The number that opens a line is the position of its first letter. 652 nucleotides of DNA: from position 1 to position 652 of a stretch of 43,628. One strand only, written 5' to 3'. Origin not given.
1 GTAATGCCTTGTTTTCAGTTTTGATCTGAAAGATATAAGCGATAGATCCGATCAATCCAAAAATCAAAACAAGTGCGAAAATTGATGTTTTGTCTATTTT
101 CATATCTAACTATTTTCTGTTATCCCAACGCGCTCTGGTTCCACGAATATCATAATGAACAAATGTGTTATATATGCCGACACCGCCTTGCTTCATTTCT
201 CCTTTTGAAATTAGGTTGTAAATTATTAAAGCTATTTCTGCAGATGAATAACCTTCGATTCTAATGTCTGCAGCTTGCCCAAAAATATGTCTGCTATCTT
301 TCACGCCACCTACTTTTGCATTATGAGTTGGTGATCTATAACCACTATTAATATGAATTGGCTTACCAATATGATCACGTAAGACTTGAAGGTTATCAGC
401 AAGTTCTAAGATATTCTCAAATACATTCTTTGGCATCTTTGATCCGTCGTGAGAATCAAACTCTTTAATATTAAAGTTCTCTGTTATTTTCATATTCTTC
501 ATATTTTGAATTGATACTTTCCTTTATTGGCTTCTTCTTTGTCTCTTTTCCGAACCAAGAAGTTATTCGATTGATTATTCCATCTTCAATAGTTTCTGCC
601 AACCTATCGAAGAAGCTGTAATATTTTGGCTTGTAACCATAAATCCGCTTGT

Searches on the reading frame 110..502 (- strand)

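Call 9: search_protein_families(library=phrogs, proteins=[window:110-502:-], max_evalue=0.01)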
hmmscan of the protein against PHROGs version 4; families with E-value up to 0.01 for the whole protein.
window:110-502:- (130 aa): 4 families
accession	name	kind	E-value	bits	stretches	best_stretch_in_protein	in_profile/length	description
phrog_894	-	lysis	1e-37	131.1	1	2-129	42-176/389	endolysin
phrog_17373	-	other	1.6e-12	48.6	1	33-124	40-127/224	peptidase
phrog_25247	-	other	3.7e-08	33.9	1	31-127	421-510/520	peptidase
phrog_28234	-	lysis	5.2e-07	30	1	32-127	272-371/372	endolysin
